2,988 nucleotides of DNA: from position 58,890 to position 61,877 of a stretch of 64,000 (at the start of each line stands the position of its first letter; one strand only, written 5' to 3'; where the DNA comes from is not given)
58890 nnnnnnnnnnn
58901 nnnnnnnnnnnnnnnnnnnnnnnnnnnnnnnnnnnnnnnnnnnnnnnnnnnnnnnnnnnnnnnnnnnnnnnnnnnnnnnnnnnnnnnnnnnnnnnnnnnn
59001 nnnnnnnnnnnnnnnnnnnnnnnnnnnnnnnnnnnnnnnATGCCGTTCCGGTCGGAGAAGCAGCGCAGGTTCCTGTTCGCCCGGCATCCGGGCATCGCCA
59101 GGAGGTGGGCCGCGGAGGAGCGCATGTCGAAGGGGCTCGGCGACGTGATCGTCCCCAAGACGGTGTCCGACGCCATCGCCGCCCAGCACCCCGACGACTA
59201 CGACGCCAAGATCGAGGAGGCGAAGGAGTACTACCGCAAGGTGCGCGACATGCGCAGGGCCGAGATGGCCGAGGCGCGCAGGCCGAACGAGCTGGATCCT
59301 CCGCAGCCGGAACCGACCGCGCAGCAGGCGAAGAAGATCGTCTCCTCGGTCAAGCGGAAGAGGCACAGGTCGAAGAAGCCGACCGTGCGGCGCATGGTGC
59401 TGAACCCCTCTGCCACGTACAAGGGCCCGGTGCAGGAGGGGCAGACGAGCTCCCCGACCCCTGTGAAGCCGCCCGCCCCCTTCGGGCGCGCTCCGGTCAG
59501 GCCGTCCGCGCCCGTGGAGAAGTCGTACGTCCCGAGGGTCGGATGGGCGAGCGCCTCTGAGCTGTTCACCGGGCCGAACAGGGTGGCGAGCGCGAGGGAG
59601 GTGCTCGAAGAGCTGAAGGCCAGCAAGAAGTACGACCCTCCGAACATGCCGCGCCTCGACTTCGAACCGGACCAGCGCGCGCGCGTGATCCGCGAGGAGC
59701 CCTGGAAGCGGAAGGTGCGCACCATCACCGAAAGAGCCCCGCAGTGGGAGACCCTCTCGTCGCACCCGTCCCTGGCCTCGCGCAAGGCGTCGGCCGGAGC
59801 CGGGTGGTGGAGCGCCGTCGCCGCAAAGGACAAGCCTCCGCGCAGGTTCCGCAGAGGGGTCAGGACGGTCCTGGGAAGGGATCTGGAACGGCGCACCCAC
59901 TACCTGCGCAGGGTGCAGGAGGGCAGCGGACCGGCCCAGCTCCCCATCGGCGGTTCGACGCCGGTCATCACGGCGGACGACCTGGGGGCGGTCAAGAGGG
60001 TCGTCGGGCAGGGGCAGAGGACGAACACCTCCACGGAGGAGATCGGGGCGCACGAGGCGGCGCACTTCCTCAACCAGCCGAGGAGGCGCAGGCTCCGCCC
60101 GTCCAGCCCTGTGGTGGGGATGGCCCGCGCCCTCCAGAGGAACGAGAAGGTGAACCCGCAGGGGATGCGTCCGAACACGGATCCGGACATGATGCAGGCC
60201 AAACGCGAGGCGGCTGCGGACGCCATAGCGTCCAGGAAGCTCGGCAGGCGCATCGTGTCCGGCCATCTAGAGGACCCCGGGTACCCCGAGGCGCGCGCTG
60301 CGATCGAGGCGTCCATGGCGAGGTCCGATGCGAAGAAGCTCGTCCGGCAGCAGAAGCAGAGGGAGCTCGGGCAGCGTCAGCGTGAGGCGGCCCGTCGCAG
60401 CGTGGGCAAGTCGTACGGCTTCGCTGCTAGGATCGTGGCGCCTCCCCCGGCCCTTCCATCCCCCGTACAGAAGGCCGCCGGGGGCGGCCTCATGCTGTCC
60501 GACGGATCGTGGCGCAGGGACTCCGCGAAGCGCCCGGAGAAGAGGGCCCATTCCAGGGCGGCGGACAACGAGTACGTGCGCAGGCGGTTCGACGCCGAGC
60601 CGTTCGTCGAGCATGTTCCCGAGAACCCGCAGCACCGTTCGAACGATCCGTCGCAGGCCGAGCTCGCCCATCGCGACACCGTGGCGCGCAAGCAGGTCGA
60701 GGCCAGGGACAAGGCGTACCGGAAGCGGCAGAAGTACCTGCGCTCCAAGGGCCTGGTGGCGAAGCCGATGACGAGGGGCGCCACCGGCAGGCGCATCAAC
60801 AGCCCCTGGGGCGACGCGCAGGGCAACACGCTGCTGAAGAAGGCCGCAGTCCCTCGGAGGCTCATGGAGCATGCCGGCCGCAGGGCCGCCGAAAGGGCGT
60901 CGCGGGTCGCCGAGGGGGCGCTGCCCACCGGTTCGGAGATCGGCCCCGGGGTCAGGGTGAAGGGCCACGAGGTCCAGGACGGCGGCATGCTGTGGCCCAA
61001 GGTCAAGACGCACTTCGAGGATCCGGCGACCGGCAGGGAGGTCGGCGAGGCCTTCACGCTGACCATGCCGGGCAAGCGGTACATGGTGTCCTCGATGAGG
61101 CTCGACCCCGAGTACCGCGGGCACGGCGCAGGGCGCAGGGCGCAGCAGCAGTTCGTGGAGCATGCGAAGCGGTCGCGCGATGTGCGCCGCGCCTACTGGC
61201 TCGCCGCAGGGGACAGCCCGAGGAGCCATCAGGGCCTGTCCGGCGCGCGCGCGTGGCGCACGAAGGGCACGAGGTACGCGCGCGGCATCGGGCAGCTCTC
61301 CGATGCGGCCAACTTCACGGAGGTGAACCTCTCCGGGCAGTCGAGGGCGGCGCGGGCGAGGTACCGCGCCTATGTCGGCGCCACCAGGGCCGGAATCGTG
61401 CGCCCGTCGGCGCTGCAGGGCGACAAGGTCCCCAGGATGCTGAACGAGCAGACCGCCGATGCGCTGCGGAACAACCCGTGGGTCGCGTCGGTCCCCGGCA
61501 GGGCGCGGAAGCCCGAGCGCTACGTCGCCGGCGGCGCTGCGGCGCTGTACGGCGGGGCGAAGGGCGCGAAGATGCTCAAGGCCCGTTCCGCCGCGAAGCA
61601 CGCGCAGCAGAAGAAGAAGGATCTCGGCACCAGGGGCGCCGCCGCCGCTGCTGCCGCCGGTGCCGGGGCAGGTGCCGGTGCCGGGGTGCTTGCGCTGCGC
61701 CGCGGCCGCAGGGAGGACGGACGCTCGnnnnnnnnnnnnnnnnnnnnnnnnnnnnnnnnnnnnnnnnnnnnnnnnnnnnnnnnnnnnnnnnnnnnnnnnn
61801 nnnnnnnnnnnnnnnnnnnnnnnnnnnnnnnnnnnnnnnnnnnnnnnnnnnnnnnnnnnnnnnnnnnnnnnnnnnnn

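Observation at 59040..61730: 896-aa hyper-basic protein combining an HExxH zincin motif, a GNAT motif A and a conserved-looking N-terminal tag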

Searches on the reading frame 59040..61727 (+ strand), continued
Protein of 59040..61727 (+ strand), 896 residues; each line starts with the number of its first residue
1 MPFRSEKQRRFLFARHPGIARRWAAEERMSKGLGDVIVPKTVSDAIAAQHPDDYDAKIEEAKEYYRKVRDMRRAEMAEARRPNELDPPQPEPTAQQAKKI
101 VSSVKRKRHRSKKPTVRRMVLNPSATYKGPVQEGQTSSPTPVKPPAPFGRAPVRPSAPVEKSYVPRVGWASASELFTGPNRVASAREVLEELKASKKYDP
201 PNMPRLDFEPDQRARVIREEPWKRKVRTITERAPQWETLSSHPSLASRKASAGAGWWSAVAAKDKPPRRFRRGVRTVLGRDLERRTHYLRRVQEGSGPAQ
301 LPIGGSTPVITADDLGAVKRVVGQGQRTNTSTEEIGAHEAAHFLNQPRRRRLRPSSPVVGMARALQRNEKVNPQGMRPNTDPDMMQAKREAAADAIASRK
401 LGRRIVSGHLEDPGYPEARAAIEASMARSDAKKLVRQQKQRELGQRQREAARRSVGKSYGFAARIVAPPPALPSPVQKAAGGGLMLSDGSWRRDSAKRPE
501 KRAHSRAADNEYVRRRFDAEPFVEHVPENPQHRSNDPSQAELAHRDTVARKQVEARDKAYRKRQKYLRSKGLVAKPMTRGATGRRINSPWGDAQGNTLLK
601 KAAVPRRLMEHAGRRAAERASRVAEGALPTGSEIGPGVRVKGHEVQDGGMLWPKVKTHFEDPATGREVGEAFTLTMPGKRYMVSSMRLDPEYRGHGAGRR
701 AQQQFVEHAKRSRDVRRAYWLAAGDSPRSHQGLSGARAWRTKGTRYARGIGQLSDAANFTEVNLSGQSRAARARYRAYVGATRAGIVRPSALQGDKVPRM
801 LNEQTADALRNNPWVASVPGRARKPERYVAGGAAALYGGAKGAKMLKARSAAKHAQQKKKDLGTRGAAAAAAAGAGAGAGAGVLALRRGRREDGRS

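Call 52: search_protein_families(library=phrogs, proteins=[P0014, P0015, P0016, P0017, P0019, P0020, P0021, P0022, P0023], max_evalue=1)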
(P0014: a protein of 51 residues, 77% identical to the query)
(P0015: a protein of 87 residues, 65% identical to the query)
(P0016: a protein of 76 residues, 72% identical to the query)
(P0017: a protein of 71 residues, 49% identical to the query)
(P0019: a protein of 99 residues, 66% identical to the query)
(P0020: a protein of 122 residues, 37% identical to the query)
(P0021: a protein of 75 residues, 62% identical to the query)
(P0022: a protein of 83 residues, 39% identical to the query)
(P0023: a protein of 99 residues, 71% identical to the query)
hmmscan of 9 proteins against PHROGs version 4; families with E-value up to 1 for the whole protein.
P0014 (51 aa): 2 families
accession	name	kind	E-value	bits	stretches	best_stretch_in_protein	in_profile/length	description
phrog_1375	-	unknown function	0.0012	20.2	1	3-27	17-41/70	-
phrog_16759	-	unknown function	0.025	16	1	1-22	1-24/58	-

P0015 (87 aa): 2 families
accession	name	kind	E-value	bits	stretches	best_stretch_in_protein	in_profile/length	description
phrog_1375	-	unknown function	0.0097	17.3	1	3-27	17-41/70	-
phrog_16759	-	unknown function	0.1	14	1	1-14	1-14/58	-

P0016 (76 aa): 1 family
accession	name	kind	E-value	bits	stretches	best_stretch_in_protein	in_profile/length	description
phrog_1375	-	unknown function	0.002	19.5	1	3-31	17-45/70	-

P0017 (71 aa): 1 family
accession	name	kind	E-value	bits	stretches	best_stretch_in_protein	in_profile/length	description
phrog_1375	-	unknown function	5.4e-05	24.5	1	3-28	17-42/70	-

P0019 (99 aa): 3 families
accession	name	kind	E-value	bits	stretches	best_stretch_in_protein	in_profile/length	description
phrog_31366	-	unknown function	0.039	15.2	1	18-47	22-50/70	-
phrog_16759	-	unknown function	0.047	15.1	1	1-21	1-23/58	-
phrog_36118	-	unknown function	0.39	11.8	1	28-68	21-59/107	-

P0020 (122 aa): 3 families
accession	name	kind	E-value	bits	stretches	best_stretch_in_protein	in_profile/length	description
phrog_11959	-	unknown function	0.02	16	1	17-78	55-113/137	-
phrog_1375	-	unknown function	0.034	15.6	1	3-39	17-53/70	-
phrog_38739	-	unknown function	0.18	12.6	1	97-115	13-31/45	-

P0021 (75 aa): 3 families
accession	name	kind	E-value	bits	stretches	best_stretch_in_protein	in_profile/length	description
phrog_28592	-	unknown function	0.035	15.1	1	14-35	25-45/66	-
phrog_16759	-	unknown function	0.21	13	1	1-14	1-14/58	-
phrog_1375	-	unknown function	0.22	13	1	3-26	17-40/70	-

P0022 (83 aa): 0 families

P0023 (99 aa): 1 family
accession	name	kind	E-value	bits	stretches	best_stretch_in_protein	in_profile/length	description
phrog_539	-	integration and excision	0.023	15.3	1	21-53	11-42/80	excisionase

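Call 59: search_dna_similar(query=L001:3815-5314:+, collection=phages, mode=protein, max_rows=15)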
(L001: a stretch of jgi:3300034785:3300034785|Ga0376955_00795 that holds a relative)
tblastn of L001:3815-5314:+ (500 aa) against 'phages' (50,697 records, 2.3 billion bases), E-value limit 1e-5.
No match.

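Call 63: search_protein_families(library=pfam, proteins=[P0002, P0003, L002:3911-4567:+, L001:5327-6679:+], max_evalue=0.1)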
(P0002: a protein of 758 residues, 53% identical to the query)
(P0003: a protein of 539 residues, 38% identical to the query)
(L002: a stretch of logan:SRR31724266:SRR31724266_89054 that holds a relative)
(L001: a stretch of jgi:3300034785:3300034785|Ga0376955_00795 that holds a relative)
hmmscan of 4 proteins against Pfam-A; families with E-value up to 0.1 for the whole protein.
P0002 (758 aa): 1 family
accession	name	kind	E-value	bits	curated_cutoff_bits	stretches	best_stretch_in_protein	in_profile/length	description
PF00583.31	Acetyltransf_1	-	0.082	13.6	20.7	0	507-588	36-96/116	Acetyltransferase (GNAT) family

P0003 (539 aa): 2 families
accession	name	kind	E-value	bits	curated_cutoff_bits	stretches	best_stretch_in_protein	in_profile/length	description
PF14542.12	Acetyltransf_CG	-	0.00082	19.9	30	1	320-363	11-57/80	GCN5-related N-acetyl-transferase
PF13508.13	Acetyltransf_7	-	0.0054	17.5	27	1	316-365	13-62/84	Acetyltransferase (GNAT) domain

L002:3911-4567:+ (219 aa): 1 family
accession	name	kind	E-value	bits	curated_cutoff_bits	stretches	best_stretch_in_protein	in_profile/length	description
PF19308.4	CRISPR_Cas6_N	-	0.015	15.9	23.9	1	18-53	10-45/147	CRISPR Cas6 N-terminal domain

L001:5327-6679:+ (451 aa): 0 families

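Call 86: search_protein_families(library=phrogs, proteins=[L001:5327-6679:+], max_evalue=0.01)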
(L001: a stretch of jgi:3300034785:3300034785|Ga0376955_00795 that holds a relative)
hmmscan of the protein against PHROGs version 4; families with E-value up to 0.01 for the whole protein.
L001:5327-6679:+ (451 aa): 0 families

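Call 95: find_encoding_contigs(protein=P0021, flank=8000, max_places=2)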
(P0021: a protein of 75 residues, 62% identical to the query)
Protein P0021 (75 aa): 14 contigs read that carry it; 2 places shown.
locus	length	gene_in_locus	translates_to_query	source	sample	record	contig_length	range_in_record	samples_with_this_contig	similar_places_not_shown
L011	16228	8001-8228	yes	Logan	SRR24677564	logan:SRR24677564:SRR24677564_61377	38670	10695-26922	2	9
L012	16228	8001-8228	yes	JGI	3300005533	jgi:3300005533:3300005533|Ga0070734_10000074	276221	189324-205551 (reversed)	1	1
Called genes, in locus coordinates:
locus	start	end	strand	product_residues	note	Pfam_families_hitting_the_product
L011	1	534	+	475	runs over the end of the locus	-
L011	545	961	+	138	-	-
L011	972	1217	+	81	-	-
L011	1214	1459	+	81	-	-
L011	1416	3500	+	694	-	PF23899:SU10_portal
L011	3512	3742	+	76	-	-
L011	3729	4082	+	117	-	-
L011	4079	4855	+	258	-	-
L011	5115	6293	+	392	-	PF17236:SU10_MCP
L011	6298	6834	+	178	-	-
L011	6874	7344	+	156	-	-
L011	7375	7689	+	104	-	-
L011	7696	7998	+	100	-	-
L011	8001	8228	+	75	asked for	-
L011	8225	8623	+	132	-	-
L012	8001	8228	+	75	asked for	-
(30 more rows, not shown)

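Call 98: search_protein_families(library=ncbifam, proteins=[window:59040-61727:+, L005:10891-13035:+], max_evalue=0.01)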
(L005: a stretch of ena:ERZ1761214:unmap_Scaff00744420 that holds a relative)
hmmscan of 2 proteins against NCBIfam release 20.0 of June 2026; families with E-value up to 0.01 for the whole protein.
window:59040-61727:+ (896 aa): 0 families

L005:10891-13035:+ (715 aa): 0 families

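Call 103: list_cluster_members(proteins=[P0021, P0063, P0041, P0085, P0104])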
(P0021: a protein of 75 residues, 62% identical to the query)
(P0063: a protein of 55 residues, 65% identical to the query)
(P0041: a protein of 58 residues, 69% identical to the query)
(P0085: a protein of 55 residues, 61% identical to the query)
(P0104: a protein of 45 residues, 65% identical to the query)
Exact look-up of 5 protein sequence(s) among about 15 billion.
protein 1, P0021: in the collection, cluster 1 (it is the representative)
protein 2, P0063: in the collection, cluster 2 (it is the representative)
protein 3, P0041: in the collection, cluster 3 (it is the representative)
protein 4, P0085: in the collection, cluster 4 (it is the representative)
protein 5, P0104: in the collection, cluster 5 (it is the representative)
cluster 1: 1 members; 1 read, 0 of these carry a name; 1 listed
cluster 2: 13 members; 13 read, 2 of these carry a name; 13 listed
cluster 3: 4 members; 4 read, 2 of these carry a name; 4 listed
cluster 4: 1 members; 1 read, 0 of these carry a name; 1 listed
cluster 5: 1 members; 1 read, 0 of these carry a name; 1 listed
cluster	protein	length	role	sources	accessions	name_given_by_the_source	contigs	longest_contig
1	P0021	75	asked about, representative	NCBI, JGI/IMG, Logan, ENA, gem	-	-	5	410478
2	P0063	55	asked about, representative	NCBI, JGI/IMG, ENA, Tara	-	hypothetical protein | strand:+ start:588 stop:755 length:168 start_codon:yes stop_codon:yes gene_type:complete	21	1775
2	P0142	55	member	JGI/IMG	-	hypothetical protein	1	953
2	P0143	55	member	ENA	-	-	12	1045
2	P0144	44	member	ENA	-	-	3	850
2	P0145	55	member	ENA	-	-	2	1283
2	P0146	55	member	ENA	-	-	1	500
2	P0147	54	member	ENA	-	-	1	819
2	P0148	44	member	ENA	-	-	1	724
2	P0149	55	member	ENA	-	-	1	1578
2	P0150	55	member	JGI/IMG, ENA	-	-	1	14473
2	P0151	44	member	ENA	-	-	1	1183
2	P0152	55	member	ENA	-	-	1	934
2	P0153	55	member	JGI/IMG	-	-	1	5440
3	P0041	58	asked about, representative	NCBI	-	-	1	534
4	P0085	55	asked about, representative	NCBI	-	-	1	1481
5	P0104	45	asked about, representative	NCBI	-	-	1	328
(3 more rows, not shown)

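Call 106: find_encoding_contigs(protein=P0008, flank=8000, max_places=2)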
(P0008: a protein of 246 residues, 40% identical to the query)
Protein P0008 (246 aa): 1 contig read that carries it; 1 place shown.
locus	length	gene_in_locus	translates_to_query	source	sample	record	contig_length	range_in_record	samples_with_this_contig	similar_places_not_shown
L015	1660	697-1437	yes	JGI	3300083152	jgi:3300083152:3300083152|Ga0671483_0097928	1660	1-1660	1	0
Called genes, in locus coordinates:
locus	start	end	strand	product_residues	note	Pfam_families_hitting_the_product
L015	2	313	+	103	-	?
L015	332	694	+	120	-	-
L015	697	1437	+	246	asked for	PF00583:Acetyltransf_1 (weak), PF13527:Acetyltransf_9 (faint)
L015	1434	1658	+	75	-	?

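Call 107: find_encoding_contigs(protein=P0010, flank=8000, max_places=2)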
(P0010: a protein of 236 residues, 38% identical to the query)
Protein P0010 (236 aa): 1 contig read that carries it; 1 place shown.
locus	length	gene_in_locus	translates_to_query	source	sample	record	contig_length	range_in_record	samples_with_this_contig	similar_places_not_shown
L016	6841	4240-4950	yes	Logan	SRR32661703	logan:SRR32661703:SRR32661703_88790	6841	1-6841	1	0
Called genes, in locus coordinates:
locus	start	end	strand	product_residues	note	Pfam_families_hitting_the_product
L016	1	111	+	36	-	?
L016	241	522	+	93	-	-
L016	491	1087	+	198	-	-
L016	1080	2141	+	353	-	-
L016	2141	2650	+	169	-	-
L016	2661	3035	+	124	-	-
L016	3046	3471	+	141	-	-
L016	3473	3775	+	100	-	-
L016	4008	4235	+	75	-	-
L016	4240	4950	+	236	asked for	-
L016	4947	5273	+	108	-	-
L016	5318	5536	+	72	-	PF21531:Rv2175c_wHTH (weak), PF12728:HTH_17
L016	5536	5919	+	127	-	-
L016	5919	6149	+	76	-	-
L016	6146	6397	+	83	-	-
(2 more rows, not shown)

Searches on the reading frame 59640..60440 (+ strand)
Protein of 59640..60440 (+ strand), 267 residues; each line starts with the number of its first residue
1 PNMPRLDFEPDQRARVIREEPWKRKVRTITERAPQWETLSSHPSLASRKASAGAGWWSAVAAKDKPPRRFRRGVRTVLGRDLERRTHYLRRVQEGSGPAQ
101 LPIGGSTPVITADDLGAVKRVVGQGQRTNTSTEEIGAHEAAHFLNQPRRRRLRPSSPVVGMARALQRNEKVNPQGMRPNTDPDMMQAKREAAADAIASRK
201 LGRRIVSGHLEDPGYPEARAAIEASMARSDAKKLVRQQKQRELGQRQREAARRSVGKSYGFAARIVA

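Call 25: search_protein_families(library=pfam, proteins=[window:59640-60440:+], max_evalue=10)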
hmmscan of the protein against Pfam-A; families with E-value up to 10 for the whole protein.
window:59640-60440:+ (267 aa): 0 families

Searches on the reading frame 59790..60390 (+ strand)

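Call 80: search_solved_structures(query=window:59790-60390:+, max_evalue=10, show_alignments=2)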
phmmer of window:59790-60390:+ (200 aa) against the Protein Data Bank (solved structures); distinct sequences matched with E-value up to 10: 0.

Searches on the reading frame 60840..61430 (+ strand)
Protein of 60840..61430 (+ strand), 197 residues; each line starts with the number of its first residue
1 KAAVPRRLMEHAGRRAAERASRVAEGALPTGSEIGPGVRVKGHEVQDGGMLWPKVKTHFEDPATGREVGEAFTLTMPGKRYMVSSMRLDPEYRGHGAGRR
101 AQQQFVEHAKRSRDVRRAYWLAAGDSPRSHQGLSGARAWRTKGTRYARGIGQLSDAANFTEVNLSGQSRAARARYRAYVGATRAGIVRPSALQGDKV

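Call 25: search_protein_families(library=pfam, proteins=[window:60840-61430:+], max_evalue=10)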
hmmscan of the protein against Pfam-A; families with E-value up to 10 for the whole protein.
window:60840-61430:+ (197 aa): 2 families
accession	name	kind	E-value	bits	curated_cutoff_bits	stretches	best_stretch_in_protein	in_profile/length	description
PF00583.31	Acetyltransf_1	-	6e-05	23.7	20.7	1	77-121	56-98/116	Acetyltransferase (GNAT) family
PF13508.13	Acetyltransf_7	-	0.0026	18.5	27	1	65-118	12-65/84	Acetyltransferase (GNAT) domain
